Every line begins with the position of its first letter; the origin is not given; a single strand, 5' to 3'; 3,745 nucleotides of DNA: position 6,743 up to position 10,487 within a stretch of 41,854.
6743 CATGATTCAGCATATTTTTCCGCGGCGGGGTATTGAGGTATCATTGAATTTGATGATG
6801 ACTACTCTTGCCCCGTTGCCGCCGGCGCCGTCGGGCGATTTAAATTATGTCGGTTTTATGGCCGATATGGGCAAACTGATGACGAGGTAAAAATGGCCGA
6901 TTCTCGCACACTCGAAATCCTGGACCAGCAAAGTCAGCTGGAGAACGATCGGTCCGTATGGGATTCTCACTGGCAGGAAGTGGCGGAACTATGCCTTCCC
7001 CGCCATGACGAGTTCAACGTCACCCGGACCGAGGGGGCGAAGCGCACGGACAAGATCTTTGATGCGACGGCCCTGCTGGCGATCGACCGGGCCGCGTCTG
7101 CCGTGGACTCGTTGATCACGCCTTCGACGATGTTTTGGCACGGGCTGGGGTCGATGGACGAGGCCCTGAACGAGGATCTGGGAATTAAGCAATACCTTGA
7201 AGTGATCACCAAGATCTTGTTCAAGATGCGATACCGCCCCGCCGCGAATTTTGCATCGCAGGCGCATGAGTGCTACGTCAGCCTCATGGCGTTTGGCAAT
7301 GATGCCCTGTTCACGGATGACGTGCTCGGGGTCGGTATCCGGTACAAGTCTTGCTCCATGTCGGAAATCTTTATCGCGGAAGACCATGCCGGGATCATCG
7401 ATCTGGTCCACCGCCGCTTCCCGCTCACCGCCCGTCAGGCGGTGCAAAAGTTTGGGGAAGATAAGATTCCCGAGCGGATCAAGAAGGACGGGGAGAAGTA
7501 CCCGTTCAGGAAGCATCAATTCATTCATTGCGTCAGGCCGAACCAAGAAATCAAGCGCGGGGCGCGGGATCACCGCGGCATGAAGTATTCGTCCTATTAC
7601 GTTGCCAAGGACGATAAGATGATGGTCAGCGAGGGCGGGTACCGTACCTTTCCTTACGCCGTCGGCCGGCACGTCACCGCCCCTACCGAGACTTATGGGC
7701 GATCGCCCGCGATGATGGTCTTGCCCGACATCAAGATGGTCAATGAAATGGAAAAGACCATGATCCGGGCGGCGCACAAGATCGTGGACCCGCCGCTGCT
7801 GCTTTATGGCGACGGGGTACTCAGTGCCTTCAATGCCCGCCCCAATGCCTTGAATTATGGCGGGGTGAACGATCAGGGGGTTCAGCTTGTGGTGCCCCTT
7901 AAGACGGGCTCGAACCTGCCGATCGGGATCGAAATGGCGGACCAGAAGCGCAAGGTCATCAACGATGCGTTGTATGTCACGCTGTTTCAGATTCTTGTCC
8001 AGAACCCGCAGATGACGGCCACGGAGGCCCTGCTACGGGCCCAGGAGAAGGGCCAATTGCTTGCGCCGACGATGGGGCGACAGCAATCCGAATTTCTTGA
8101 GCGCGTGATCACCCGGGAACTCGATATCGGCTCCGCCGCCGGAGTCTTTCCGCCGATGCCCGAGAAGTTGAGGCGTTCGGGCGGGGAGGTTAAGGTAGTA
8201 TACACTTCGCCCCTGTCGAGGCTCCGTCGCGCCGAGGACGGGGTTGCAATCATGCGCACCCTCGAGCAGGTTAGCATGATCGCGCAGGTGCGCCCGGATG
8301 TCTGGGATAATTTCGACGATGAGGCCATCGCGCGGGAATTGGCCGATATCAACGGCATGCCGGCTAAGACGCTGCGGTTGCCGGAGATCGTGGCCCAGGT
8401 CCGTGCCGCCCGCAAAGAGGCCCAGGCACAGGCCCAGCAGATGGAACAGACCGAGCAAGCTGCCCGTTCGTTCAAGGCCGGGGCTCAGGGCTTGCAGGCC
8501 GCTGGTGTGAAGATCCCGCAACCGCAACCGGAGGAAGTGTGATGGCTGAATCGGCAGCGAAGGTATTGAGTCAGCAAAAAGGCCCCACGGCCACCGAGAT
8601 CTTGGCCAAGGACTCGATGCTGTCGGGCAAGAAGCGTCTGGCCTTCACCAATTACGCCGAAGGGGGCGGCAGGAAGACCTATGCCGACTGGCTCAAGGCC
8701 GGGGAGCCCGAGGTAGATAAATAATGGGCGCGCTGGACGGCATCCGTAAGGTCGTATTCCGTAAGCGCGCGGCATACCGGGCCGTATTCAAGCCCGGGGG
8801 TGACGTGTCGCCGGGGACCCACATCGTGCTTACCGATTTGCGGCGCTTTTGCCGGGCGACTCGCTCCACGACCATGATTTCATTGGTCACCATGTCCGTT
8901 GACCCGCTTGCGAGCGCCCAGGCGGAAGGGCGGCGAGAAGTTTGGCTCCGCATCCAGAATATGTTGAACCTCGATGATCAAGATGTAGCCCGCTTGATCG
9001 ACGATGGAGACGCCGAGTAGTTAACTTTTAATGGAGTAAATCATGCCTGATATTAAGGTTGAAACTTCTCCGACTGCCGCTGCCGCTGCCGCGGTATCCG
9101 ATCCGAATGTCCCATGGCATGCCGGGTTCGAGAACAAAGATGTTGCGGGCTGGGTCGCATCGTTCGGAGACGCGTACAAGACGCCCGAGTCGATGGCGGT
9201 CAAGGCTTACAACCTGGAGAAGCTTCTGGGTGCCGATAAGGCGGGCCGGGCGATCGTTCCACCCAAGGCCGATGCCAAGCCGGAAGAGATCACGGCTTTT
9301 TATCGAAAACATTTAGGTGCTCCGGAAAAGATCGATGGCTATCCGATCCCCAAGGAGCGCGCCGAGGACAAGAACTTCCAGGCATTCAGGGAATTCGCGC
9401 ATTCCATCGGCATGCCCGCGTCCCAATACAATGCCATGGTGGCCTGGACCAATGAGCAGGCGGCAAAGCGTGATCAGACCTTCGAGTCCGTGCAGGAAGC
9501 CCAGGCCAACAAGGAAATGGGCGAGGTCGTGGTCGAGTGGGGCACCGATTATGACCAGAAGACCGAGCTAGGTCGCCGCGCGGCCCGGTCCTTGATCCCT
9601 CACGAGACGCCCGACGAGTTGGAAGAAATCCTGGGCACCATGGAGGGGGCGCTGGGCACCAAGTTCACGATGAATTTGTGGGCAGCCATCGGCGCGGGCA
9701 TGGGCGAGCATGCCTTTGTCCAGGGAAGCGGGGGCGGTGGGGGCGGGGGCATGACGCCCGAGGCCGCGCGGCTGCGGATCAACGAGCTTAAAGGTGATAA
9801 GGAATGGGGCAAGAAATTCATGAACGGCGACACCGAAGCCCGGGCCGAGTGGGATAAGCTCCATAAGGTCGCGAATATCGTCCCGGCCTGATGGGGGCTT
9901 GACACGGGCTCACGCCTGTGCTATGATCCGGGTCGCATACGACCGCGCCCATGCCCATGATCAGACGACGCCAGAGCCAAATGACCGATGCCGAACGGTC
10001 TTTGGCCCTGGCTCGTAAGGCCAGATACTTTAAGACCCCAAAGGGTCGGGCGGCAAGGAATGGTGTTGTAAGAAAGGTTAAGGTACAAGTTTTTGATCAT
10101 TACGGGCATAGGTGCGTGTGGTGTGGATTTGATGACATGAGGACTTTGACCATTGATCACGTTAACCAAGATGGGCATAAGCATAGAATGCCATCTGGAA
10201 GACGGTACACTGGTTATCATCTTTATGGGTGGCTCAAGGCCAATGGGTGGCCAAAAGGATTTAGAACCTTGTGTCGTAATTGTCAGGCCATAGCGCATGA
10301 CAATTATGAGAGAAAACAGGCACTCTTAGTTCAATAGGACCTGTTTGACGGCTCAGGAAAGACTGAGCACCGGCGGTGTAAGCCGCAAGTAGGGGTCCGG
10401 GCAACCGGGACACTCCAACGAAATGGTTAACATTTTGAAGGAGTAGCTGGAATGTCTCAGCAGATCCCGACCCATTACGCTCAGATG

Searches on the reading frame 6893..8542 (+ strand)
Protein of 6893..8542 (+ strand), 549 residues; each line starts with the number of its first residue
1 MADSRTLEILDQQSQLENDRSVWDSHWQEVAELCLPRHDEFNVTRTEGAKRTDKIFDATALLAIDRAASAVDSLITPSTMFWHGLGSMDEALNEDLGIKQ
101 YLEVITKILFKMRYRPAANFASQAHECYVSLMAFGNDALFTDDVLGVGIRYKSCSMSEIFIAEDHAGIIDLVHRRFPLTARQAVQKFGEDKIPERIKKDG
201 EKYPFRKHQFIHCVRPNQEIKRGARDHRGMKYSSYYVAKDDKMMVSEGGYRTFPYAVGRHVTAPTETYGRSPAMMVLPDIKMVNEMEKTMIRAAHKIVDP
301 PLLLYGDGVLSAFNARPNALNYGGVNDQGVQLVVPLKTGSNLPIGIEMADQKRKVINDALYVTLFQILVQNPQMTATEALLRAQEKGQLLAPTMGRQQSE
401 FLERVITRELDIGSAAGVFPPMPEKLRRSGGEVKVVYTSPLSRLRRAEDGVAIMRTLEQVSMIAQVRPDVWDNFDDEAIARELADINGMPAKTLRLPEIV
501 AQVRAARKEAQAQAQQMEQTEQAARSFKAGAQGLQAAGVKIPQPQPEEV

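Call 69: search_protein_families(library=phrogs, proteins=[window:6893-8542:+], max_evalue=0.00001)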
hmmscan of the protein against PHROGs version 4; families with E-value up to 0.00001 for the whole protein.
window:6893-8542:+ (549 aa): 4 families
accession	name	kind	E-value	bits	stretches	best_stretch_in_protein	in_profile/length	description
phrog_332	-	connector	3.9e-145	485.4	1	1-530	6-541/560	head-tail adaptor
phrog_21643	-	unknown function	3.4e-41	142.1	1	284-543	5-259/268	-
phrog_21528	-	unknown function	1.4e-33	117.3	1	9-219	6-218/224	-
phrog_449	-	connector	2.9e-21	76.5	1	13-528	12-509/520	head-tail adaptor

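Call 71: search_dna_similar(query=window:6893-8542:+, collection=phages, mode=protein, max_rows=25)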
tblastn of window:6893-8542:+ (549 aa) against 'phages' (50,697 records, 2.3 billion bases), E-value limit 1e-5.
Records with a match: 221; places in all: 222; records where one place covers at least 80% of the query: 213.
Best place of each record, by identity: <60% 221.
By first word of the organism name: Vibrio 59; Pelagibacter 23; Pseudomonas 16; Escherichia 15; Xanthomonas 15; Caudoviricetes 12; Liberibacter 12; Salmonella 12; Acinetobacter 6; Burkholderia 5; and 22 more.
By host as written in the record: - 68; Candidatus Pelagibacter ubique HTCC1062 14; Vibrio cholerae 2095 9; Vibrio cholerae 7; Xanthomonas albilineans CFBP2523 6; Pseudomonas aeruginosa PA14 5; Candidatus Pelagibacter sp. HTCC1062 4; Candidatus Liberibacter asiaticus UF506 4; and 72 more.
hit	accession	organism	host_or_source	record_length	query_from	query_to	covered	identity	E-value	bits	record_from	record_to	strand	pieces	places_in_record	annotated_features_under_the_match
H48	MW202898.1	Caudoviricetes sp.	Manatee Spring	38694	9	495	89%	46.2%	9e-140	452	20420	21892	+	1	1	head to tail connecting protein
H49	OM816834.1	Stenotrophomonas phage vB_SmeS_BUCT708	Stenotrophomonas maltophilia BUCT708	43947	1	495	90%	44.7%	7e-145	467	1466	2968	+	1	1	head-tail adapter protein | hypothetical protein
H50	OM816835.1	Stenotrophomonas phage vB_SmeS_BUCT709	Stenotrophomonas maltophilia BUCT709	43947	1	495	90%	44.7%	7e-145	467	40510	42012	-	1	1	portal protein | hypothetical protein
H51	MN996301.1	Ralstonia phage RpY1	Ralstonia solanacearum SL341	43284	8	500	90%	43.1%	1e-126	414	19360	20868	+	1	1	hypothetical protein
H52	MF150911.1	Ralstonia phage DU_RP_II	Ralstonia solanacearum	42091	8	500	90%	42.9%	4e-126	413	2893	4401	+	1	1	head-tail connector protein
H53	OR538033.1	Ralstonia phage C22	Ralstonia sp. RS3/1-1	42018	8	500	90%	42.7%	6e-125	409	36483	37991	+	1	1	hypothetical protein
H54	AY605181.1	Burkholderia phage BcepC6B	-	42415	3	498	90%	41.1%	2e-119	393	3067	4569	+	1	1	g05: gp05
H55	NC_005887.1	Burkholderia phage BcepC6B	Burkholderia cepacia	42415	3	498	90%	41.1%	2e-119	393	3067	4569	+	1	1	head-tail adaptor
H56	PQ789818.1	Burkholderia phage vB_E332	Burkholderia sp.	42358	3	498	90%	40.5%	4e-118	390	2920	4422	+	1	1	portal protein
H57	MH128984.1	Burkholderia phage vB_BmuP_KL4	-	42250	3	498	90%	40.1%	8e-116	383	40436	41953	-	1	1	hypothetical protein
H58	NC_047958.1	Burkholderia phage vB_BmuP_KL4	-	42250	3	498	90%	40.1%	8e-116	383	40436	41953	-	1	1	head-tail adaptor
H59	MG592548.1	Vibrio phage 1.182.O._10N.286.46.E1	Vibrio breoganii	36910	14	495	88%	41.1%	1e-115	383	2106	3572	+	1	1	head to tail connecting protein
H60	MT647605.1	Pelagibacter phage Lederberg EXVC029P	Candidatus Pelagibacter ubique HTCC1062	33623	9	495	89%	37.1%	5e-93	317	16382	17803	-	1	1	putative head-tail connector protein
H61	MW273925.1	Pelagibacter phage HTVC203P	Candidatus Pelagibacter sp. FZCC0015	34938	6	496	89%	36.8%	7e-93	317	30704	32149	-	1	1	head-tail connector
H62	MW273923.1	Pelagibacter phage HTVC035P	Candidatus Pelagibacter sp. HTCC1062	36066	6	495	89%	36.1%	1e-91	313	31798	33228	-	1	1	head-tail connector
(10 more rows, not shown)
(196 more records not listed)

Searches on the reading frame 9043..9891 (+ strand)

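Call 69: search_protein_families(library=phrogs, proteins=[window:9043-9891:+], max_evalue=0.00001)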
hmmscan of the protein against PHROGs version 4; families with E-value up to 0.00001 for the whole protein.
window:9043-9891:+ (282 aa): 1 family
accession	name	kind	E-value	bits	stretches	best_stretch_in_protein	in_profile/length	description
phrog_3742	-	unknown function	1e-24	89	1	8-265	26-270/287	-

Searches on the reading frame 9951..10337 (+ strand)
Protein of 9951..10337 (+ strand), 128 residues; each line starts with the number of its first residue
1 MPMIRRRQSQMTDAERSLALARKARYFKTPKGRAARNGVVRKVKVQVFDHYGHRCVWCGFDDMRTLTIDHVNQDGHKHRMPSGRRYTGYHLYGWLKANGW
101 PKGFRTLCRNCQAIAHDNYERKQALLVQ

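Call 107: search_protein_families(library=phrogs, proteins=[window:9951-10337:+], max_evalue=0.001)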
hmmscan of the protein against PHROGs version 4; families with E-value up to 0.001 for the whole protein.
window:9951-10337:+ (128 aa): 3 families
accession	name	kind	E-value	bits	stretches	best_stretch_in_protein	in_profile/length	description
phrog_2255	-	DNA, RNA and nucleotide metabolism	4.1e-08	33.9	1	30-123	97-176/211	HNH endonuclease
phrog_1271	-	DNA, RNA and nucleotide metabolism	3.2e-05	24.5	1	21-123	247-323/361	HNH endonuclease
phrog_16726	-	DNA, RNA and nucleotide metabolism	0.00013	22.8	1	19-72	63-116/308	HNH endonuclease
